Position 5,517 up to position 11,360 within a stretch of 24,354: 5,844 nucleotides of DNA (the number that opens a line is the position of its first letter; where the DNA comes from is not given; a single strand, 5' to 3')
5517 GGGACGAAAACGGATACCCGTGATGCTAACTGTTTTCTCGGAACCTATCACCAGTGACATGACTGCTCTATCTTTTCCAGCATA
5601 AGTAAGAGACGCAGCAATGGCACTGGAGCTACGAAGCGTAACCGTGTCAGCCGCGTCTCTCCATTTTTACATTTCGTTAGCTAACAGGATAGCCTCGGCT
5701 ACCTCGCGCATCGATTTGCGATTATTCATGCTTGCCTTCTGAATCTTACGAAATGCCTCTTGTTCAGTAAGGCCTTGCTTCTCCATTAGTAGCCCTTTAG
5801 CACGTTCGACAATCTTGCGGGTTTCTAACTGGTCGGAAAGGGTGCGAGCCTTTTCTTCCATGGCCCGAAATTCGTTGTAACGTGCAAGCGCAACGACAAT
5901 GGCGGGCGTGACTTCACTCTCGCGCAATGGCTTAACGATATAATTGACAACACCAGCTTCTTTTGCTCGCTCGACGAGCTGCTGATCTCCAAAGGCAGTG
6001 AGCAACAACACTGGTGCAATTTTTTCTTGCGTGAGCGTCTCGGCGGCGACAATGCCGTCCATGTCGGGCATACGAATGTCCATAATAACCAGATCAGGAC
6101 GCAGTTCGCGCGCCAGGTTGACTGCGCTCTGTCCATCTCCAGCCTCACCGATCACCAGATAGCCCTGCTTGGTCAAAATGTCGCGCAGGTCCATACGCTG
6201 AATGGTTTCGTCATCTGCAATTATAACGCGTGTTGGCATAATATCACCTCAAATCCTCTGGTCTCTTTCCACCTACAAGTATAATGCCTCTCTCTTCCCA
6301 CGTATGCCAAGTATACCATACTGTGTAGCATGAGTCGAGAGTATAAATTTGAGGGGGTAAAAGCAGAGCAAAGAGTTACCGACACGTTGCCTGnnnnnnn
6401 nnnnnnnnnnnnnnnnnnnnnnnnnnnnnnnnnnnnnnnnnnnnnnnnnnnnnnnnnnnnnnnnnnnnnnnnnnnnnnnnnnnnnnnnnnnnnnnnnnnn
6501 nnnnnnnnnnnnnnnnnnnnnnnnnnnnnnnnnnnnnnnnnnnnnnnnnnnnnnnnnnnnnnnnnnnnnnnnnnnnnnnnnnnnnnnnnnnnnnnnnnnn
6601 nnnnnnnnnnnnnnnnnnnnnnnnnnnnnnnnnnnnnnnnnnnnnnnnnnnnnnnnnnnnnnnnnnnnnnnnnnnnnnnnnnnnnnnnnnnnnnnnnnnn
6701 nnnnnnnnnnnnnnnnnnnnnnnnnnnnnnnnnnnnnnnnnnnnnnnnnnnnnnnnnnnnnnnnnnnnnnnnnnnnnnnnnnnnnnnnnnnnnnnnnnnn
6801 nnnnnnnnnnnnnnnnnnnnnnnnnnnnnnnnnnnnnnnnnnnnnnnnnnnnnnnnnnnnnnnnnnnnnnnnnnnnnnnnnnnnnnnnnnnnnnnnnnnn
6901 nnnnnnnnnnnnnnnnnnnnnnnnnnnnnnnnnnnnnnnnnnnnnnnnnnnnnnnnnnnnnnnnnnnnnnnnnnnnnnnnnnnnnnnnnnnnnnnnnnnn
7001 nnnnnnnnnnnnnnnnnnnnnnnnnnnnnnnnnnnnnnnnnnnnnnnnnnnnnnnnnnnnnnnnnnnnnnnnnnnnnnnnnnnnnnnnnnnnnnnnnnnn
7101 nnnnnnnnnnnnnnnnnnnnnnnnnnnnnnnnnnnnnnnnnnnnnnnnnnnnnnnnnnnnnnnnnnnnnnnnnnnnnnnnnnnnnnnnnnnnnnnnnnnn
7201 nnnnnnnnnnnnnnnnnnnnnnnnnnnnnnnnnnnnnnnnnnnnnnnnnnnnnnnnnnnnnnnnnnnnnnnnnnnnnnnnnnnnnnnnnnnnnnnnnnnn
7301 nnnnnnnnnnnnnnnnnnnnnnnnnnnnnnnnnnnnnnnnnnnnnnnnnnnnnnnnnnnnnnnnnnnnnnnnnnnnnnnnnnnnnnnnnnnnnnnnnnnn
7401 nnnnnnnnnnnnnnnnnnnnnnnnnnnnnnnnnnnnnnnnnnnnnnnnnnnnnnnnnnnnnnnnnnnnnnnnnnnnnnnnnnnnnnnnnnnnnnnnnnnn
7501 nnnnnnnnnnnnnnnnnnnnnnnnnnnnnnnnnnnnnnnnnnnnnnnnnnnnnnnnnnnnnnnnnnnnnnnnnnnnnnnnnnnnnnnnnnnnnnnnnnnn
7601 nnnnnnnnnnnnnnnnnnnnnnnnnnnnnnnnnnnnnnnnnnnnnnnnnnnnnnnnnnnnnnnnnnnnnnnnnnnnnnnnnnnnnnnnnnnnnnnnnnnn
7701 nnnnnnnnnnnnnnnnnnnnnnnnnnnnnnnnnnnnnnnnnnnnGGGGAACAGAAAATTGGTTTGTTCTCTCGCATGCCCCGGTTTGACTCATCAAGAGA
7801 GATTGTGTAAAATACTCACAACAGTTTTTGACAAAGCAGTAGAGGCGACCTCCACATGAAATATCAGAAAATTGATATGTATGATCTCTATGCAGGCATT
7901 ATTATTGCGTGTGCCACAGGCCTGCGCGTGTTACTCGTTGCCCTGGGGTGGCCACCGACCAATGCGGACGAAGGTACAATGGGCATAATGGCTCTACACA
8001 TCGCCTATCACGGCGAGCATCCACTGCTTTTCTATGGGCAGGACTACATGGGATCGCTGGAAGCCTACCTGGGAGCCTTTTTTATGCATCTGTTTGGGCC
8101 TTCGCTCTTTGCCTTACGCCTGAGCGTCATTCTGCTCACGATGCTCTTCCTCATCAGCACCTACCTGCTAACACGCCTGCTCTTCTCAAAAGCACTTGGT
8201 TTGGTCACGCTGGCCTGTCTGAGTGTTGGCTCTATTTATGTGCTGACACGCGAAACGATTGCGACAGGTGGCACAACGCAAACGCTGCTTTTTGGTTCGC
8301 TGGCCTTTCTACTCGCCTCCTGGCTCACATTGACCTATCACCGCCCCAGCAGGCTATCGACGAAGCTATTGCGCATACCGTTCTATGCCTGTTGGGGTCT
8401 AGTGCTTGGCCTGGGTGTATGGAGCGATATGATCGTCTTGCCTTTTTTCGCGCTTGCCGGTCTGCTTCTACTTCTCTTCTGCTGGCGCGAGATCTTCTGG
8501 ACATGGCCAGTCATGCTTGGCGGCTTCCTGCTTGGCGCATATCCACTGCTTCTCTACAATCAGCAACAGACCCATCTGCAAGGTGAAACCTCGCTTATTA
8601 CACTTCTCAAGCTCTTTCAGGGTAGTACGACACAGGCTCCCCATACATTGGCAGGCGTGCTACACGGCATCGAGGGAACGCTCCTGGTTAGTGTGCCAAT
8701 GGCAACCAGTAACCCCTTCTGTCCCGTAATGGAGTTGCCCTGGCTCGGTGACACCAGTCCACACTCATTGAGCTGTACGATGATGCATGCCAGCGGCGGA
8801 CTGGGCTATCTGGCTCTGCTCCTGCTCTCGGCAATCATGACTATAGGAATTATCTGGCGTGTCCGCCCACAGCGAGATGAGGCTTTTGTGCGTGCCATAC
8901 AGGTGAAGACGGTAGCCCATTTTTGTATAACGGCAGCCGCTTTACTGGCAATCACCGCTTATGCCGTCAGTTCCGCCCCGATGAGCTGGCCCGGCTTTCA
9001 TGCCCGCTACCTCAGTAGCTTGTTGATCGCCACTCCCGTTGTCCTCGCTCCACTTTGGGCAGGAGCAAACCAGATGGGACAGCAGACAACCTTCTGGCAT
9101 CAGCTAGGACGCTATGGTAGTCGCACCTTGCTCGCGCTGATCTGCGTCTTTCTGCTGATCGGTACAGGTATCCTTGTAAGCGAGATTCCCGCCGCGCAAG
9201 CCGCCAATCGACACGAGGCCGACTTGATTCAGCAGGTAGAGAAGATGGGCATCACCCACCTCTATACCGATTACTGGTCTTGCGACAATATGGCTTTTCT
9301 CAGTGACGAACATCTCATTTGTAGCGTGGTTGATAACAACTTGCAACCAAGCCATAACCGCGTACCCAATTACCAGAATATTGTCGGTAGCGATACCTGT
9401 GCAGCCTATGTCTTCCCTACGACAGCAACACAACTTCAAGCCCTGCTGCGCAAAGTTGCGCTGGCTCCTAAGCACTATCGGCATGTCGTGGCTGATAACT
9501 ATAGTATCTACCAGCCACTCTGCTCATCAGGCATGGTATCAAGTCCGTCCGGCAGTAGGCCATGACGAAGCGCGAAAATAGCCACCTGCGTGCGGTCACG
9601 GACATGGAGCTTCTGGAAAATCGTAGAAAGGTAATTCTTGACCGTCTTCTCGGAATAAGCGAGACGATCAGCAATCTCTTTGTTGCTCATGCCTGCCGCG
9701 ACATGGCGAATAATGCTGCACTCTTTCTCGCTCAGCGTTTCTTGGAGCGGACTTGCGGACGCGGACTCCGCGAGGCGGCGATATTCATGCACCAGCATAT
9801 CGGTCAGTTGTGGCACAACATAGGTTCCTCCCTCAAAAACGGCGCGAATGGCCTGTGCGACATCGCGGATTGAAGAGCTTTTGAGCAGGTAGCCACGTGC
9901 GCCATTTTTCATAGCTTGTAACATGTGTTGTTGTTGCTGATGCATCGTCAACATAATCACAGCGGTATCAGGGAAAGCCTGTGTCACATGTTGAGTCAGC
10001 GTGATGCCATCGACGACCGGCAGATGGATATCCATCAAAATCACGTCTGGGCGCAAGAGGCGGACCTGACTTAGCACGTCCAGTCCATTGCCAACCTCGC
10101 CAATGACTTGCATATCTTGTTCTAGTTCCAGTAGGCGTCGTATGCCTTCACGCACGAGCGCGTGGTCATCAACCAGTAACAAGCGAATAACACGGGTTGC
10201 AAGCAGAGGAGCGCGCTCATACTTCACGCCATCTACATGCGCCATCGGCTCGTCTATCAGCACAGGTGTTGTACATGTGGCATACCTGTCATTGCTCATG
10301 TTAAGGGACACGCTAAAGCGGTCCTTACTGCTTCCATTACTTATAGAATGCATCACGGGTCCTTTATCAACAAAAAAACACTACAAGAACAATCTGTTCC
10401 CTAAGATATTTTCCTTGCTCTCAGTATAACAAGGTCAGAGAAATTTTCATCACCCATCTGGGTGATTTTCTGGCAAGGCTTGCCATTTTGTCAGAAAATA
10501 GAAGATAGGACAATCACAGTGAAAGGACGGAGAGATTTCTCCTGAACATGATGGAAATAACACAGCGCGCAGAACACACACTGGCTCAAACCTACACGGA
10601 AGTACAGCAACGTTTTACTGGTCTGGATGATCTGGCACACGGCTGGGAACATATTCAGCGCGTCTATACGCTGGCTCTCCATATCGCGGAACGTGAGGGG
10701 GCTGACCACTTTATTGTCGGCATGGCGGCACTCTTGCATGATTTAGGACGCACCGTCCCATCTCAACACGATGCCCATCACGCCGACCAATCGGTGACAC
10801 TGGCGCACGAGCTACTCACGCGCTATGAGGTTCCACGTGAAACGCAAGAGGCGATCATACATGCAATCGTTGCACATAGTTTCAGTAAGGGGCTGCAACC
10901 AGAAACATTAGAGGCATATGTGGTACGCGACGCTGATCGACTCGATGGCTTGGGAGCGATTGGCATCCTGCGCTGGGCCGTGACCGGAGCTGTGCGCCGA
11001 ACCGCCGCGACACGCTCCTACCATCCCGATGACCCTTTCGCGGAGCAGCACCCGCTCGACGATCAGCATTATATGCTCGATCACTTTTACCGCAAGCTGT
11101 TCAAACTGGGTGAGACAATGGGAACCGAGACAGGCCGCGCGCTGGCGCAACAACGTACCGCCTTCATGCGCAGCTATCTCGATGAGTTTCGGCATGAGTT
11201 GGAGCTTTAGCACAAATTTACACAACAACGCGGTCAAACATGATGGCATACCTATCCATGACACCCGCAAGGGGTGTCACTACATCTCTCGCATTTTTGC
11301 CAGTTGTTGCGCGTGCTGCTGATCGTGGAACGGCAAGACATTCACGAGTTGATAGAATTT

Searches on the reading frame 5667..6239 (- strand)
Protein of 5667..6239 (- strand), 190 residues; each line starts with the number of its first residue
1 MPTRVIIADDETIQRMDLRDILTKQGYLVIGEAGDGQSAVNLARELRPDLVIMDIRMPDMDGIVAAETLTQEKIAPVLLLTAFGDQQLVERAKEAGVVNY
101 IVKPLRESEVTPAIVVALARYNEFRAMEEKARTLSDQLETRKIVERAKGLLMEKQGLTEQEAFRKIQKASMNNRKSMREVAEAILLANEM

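Call 89: search_protein_families(library=pfam, proteins=[window:5667-6239:-], max_evalue=0.00001)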
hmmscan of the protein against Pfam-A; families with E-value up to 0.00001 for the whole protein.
window:5667-6239:- (190 aa): 2 families
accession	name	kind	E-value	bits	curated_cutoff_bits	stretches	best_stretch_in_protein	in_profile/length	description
PF00072.30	Response_reg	-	1e-27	96.9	30.2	1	5-113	1-109/111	Response regulator receiver domain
PF03861.19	ANTAR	-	3.8e-23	81.5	27.3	1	133-185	2-54/54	ANTAR domain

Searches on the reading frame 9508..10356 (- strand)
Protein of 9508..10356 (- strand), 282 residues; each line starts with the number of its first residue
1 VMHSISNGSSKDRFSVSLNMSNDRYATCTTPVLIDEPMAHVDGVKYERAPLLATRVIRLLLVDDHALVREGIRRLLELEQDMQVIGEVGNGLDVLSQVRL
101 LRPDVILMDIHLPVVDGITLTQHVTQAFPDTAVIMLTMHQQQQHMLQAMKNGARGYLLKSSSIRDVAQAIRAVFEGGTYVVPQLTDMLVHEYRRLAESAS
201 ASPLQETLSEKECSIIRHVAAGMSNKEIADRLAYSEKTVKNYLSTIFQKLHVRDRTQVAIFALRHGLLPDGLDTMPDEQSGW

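Call 89: search_protein_families(library=pfam, proteins=[window:9508-10356:-], max_evalue=0.00001)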
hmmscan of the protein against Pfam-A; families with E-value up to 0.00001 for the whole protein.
window:9508-10356:- (282 aa): 2 families
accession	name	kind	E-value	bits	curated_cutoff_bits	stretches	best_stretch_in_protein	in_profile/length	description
PF00072.30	Response_reg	-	2.9e-27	95.5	30.2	1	60-171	2-111/111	Response regulator receiver domain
PF00196.25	GerE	-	5.7e-19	67.9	23.5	1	207-262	2-57/57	Bacterial regulatory proteins, luxR family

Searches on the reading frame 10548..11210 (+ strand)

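Call 89: search_protein_families(library=pfam, proteins=[window:10548-11210:+], max_evalue=0.00001)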
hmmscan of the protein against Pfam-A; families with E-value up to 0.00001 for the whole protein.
window:10548-11210:+ (220 aa): 1 family
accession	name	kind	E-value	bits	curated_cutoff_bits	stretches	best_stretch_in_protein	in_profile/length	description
PF01966.28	HD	-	3.9e-15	56.6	22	1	33-133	2-114/116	HD domain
